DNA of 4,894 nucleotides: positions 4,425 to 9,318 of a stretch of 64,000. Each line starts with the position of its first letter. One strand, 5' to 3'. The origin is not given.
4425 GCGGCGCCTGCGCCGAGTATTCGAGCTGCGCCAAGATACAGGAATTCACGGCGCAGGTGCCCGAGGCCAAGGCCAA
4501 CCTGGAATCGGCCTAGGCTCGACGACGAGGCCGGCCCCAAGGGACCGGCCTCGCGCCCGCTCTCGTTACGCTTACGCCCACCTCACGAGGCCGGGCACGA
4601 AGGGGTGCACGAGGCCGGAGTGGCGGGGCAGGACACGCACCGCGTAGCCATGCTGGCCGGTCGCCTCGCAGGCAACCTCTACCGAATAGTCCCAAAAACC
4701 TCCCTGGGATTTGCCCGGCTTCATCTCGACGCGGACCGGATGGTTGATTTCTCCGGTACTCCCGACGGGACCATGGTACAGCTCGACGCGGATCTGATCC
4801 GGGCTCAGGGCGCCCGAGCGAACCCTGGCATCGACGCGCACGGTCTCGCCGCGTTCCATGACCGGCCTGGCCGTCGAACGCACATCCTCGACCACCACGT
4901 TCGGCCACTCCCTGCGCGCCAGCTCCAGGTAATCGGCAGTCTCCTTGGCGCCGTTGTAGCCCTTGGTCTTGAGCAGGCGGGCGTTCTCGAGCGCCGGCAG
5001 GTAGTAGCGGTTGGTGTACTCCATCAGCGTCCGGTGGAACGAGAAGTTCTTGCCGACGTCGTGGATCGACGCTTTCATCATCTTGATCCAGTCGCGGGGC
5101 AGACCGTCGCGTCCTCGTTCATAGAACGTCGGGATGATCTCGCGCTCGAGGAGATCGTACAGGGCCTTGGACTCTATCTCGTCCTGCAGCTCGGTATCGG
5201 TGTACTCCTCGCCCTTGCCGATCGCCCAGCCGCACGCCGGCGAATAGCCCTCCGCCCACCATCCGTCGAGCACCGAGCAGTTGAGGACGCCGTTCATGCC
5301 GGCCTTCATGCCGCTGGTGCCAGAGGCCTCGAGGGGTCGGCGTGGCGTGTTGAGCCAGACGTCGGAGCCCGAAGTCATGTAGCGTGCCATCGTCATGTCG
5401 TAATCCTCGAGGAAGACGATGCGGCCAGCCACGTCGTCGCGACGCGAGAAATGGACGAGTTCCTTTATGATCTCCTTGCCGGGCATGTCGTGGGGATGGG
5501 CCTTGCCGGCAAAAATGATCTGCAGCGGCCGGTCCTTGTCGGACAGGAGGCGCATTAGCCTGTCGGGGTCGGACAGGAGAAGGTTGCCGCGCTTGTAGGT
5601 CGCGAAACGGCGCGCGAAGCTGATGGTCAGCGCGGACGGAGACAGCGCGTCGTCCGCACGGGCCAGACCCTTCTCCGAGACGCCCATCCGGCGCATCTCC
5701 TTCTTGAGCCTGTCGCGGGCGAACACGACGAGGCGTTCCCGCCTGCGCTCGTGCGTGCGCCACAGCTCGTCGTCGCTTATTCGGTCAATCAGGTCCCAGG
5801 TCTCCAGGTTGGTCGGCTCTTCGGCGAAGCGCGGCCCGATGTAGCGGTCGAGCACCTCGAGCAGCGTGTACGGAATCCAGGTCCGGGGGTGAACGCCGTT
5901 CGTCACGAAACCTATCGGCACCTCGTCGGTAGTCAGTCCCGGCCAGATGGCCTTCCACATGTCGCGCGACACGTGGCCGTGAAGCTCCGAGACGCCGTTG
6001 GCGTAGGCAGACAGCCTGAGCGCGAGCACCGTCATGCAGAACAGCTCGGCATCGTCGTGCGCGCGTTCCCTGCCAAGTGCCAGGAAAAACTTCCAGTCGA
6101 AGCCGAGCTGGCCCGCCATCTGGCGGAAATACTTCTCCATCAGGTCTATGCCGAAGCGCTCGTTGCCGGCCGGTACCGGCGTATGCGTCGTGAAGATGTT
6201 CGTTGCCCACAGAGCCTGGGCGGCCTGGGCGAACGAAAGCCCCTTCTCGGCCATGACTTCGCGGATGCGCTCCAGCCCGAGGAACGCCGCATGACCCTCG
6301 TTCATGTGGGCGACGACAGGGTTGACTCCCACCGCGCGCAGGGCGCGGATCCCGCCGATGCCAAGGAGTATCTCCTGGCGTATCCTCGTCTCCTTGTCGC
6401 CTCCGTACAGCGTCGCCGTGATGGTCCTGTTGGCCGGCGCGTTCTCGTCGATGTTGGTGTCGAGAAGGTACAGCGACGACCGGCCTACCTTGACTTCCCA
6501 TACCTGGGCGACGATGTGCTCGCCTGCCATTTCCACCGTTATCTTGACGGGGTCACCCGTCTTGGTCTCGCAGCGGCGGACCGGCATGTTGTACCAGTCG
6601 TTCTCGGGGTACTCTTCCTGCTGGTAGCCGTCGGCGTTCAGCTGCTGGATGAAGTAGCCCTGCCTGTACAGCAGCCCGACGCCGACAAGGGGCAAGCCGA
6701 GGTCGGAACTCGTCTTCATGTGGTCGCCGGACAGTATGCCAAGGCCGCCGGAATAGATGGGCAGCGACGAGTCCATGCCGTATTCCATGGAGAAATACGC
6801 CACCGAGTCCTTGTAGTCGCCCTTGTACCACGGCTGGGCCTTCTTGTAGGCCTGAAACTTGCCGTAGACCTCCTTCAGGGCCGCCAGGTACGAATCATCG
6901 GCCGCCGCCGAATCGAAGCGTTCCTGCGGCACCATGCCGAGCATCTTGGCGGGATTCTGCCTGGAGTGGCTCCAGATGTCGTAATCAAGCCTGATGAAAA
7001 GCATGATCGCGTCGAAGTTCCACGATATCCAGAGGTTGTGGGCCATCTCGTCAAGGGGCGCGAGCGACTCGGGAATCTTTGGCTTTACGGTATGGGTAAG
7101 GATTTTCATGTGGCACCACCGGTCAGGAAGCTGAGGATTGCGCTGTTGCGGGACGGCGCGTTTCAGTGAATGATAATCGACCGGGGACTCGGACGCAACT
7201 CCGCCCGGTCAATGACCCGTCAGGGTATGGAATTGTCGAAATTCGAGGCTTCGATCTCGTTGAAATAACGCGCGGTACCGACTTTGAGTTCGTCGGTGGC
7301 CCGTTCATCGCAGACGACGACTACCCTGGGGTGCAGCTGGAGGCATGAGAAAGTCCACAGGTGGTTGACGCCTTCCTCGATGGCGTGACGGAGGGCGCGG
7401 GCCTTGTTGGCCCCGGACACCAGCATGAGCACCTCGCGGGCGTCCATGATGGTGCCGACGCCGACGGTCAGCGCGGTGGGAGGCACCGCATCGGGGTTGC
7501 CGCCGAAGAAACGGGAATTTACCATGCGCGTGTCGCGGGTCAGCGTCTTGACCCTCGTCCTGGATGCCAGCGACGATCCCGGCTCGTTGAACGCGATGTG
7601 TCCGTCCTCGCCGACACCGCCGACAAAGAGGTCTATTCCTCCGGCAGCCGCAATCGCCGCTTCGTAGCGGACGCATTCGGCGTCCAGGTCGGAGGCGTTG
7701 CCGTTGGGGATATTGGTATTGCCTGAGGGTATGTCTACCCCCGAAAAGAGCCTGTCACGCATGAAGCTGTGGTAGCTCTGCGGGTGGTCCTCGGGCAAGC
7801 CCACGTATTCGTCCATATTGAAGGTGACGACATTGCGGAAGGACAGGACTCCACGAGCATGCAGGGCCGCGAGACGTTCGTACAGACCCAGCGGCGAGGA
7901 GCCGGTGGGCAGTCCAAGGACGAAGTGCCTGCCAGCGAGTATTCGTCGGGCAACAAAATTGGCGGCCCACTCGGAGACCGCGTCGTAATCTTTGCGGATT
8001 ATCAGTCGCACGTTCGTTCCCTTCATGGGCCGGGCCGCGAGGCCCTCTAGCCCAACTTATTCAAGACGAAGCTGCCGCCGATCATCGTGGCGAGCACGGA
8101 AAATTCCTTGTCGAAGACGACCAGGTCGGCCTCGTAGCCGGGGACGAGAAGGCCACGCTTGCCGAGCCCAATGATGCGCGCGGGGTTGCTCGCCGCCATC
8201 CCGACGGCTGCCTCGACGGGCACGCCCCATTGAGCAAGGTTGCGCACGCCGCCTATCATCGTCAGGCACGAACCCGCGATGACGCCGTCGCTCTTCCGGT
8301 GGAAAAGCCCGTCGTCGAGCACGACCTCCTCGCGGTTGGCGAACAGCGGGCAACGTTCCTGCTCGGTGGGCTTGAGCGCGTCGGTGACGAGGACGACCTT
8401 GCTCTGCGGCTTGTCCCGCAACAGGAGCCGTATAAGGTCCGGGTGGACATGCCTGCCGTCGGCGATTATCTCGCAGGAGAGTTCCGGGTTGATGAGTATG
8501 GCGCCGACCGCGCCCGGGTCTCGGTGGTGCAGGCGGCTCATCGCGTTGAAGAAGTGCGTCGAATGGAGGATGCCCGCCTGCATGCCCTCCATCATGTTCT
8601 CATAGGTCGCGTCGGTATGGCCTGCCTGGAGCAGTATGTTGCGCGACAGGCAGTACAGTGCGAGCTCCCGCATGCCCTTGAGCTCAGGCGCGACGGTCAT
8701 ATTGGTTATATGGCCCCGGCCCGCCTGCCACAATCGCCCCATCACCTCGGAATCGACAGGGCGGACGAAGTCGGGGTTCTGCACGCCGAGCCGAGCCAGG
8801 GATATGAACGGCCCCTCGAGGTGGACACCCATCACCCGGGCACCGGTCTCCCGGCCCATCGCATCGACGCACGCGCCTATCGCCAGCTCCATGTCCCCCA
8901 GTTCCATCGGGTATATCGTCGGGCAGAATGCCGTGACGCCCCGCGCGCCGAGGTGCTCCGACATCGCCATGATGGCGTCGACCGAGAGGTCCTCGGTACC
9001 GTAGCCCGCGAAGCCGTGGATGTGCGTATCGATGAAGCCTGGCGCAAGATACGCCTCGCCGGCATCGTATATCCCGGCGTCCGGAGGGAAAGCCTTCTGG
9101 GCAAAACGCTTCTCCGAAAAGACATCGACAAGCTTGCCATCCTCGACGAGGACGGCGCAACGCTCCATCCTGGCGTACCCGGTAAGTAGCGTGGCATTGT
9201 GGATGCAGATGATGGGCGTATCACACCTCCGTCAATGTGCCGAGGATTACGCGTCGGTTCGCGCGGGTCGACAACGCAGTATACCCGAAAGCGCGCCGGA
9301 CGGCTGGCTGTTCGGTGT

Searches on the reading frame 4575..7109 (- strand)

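Call 42: search_protein_families(library=pfam, proteins=[window:4575-7109:-], max_evalue=0.0001)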
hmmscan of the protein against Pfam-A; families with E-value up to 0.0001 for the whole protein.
window:4575-7109:- (845 aa): 2 families
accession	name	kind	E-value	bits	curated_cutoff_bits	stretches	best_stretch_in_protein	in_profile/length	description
PF00343.26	Phosphorylase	-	1.2e-31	110.2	27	2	265-616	218-579/713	Carbohydrate phosphorylase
PF11897.13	DUF3417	-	4.1e-31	108.1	25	1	12-116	1-109/109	Protein of unknown function (DUF3417)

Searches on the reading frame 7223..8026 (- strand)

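Call 42: search_protein_families(library=pfam, proteins=[window:7223-8026:-], max_evalue=0.0001)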
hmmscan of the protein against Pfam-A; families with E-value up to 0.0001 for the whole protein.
window:7223-8026:- (268 aa): 1 family
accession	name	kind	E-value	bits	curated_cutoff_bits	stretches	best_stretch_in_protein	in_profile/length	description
PF01182.26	Glucosamine_iso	-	2.2e-22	80.4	27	1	16-219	9-206/225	Glucosamine-6-phosphate isomerases/6-phosphogluconolactonase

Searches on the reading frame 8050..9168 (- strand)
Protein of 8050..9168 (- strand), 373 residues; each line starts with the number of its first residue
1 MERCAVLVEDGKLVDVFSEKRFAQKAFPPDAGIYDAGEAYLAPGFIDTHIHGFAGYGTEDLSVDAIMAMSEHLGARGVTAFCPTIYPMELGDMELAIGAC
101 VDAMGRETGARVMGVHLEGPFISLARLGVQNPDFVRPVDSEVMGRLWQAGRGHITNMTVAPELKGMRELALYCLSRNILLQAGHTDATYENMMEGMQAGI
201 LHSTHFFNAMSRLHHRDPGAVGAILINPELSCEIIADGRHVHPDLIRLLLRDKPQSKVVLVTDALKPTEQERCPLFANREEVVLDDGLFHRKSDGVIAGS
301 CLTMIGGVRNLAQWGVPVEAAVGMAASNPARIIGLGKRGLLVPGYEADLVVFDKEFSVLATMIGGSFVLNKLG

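Call 42: search_protein_families(library=pfam, proteins=[window:8050-9168:-], max_evalue=0.0001)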
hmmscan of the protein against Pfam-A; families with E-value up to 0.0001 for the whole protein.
window:8050-9168:- (373 aa): 2 families
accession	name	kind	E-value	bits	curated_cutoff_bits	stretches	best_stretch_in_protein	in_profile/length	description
PF01979.26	Amidohydro_1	-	3e-33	116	25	1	40-367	1-344/345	Amidohydrolase family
PF07969.17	Amidohydro_3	-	1.5e-13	51.5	29.7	1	316-356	407-448/472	Amidohydrolase family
